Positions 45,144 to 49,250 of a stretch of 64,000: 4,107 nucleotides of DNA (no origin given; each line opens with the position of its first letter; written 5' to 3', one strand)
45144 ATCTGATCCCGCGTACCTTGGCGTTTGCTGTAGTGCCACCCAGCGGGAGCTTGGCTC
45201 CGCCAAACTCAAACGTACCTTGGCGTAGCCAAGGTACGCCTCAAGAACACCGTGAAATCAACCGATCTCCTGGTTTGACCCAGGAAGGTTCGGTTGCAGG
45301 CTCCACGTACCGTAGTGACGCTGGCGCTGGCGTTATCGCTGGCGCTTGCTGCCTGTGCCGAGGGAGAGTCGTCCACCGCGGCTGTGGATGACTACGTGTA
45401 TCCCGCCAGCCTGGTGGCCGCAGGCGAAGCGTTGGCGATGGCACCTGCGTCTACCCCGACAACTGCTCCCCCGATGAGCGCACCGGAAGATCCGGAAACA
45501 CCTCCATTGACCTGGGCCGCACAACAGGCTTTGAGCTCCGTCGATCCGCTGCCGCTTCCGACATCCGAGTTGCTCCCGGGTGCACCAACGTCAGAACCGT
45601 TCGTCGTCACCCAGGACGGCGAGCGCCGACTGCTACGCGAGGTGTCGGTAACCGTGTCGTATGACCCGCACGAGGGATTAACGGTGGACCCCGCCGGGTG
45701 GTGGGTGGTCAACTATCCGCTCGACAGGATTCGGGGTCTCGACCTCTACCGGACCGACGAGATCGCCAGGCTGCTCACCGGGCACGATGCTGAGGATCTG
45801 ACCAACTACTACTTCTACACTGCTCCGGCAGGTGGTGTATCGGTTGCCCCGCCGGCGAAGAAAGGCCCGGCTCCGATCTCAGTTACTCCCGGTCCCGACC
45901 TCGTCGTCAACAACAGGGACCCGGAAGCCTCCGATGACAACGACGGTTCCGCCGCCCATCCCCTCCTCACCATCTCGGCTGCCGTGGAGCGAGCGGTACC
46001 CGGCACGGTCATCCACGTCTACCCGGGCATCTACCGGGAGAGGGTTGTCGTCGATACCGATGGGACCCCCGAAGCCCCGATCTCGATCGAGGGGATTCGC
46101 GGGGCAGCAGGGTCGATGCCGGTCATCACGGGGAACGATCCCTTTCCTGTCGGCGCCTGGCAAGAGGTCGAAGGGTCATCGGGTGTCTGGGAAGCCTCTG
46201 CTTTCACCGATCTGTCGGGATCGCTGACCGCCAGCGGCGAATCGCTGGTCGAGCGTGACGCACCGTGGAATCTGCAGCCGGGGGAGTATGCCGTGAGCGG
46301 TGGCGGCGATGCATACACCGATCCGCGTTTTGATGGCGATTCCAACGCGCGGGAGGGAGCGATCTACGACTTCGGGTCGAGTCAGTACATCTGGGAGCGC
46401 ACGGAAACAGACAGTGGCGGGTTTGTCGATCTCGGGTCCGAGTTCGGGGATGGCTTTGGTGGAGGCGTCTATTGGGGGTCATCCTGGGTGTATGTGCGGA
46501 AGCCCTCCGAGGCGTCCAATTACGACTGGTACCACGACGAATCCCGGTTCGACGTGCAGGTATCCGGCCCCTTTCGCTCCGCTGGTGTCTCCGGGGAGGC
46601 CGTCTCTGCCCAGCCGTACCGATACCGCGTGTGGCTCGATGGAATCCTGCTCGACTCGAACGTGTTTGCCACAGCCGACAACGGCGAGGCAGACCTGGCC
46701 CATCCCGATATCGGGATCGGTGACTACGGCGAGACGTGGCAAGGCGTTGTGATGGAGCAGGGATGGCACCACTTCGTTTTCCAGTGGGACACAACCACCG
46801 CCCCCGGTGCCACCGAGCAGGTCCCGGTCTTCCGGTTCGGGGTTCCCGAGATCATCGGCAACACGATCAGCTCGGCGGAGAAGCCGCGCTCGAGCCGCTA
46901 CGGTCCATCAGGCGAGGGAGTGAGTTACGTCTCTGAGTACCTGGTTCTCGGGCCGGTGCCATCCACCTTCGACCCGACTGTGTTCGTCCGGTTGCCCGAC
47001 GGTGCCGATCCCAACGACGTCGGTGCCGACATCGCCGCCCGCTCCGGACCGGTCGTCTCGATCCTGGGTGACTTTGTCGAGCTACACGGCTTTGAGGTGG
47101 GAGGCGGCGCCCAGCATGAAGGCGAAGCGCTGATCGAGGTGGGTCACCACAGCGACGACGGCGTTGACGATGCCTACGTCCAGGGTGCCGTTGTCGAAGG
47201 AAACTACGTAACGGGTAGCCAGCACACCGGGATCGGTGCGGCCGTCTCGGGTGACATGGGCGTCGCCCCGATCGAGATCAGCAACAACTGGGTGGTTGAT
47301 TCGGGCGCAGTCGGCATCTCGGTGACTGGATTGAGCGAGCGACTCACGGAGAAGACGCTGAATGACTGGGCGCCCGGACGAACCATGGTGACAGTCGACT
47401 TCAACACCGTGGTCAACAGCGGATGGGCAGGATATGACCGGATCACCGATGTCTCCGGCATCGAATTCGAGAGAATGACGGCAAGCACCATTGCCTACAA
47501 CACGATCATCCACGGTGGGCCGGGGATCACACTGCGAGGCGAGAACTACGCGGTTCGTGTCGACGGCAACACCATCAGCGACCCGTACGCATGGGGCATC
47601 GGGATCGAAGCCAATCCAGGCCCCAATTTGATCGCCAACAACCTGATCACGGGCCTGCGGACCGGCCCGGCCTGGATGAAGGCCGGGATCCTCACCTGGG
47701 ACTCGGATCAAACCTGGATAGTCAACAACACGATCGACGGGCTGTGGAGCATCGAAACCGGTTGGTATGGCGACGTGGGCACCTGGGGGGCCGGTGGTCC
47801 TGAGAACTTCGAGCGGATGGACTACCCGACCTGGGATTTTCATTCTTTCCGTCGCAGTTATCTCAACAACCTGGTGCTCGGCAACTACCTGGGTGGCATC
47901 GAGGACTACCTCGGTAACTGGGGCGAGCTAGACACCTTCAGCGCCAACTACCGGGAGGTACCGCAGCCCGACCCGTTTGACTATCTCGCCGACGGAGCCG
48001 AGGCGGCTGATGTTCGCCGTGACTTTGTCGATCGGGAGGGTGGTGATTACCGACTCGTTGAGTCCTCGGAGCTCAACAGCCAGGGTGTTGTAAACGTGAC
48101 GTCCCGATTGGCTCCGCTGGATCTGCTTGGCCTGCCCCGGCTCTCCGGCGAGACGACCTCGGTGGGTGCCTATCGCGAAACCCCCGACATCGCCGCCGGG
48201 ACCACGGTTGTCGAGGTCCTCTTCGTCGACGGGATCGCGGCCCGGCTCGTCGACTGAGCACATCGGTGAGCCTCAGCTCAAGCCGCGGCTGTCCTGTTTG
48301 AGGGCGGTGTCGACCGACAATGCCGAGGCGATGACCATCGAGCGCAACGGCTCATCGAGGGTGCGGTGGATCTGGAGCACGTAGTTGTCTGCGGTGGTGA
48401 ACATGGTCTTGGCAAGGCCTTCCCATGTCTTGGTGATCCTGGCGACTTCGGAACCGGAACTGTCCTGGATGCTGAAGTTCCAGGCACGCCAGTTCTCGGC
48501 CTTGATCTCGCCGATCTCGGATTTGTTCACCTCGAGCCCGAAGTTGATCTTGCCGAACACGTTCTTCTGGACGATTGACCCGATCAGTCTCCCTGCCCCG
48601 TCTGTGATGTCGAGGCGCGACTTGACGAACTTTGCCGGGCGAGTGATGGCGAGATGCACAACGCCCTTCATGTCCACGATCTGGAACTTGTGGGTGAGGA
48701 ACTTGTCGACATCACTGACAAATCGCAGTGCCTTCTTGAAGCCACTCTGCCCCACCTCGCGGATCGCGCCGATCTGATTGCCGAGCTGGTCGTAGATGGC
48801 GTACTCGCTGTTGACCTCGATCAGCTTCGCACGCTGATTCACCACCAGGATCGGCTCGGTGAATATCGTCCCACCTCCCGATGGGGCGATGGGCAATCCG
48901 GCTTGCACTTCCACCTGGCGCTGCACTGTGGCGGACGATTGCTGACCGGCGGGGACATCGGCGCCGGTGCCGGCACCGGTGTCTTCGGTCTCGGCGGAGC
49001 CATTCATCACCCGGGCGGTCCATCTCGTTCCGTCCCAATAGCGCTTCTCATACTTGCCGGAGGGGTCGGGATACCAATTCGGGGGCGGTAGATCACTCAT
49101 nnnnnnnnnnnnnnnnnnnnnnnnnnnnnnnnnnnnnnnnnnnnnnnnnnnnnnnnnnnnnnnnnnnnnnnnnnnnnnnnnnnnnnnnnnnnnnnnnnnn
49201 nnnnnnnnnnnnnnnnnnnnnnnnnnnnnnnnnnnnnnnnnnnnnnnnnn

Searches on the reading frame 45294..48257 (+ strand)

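Call 10: search_protein_families(library=pfam, proteins=[window:45294-48257:+], max_evalue=0.1)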
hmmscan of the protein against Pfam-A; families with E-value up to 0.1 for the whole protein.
window:45294-48257:+ (987 aa): 3 families
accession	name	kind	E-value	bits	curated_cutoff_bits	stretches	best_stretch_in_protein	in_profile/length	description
PF13229.12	Beta_helix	-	9.1e-12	45.3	25.9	2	708-814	66-158/158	Right handed beta helix region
PF05048.19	NosD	-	4.3e-07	30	23.6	1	622-787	17-171/212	Periplasmic copper-binding protein (NosD)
PF07602.17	DUF1565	-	3.2e-05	23.8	20.3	1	214-249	5-40/257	Protein of unknown function (DUF1565)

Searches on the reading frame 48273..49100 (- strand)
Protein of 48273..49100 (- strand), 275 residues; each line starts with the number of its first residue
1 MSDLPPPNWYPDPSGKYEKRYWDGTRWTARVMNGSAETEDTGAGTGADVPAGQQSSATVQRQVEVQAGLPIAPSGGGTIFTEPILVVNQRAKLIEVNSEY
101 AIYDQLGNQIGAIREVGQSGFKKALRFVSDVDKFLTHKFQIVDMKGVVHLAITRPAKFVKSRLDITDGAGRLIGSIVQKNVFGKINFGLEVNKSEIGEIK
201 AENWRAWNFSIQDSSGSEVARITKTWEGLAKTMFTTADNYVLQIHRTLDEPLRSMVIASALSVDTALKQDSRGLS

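Call 10: search_protein_families(library=pfam, proteins=[window:48273-49100:-], max_evalue=0.1)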
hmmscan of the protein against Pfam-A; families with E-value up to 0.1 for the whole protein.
window:48273-49100:- (275 aa): 4 families
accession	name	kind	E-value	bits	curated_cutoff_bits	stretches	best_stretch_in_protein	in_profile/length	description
PF03803.21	Scramblase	-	2.2e-17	63.6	25.4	1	94-265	39-216/221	Scramblase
PF10708.14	DUF2510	-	1.4e-08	34.7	24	1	7-32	1-27/35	Protein of unknown function (DUF2510)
PF04525.18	LOR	-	0.018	15.1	24.5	0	204-251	134-179/187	LURP-one-related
PF23728.1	Tubby_C_like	-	0.027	14.9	24.4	0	92-165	7-77/172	Tubby C-terminal like domain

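Call 35: search_protein_families(library=ncbifam, proteins=[window:48273-49100:-], max_evalue=1)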
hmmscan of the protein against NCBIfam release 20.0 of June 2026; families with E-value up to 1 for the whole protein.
window:48273-49100:- (275 aa): 0 families

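Call 36: search_protein_families(library=phrogs, proteins=[window:48273-49100:-], max_evalue=1)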
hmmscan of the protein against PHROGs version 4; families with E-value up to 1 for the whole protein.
window:48273-49100:- (275 aa): 3 families
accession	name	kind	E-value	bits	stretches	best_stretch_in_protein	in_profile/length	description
phrog_21924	-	unknown function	2.5e-05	25.4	1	4-43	10-50/132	-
phrog_2697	-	unknown function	0.18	13.4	1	6-31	3-25/81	-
phrog_5066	-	unknown function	0.38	11.6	1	5-30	25-48/84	-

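Call 37: search_protein_families(library=padloc, proteins=[window:48273-49100:-], max_evalue=1)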
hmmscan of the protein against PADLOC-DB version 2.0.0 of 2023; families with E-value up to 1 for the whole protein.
window:48273-49100:- (275 aa): 0 families
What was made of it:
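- Tried and rejected: Pfam, NCBIfam, PHROGs and PADLOC on the peptides gave nothing (calls 10, 35-37).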
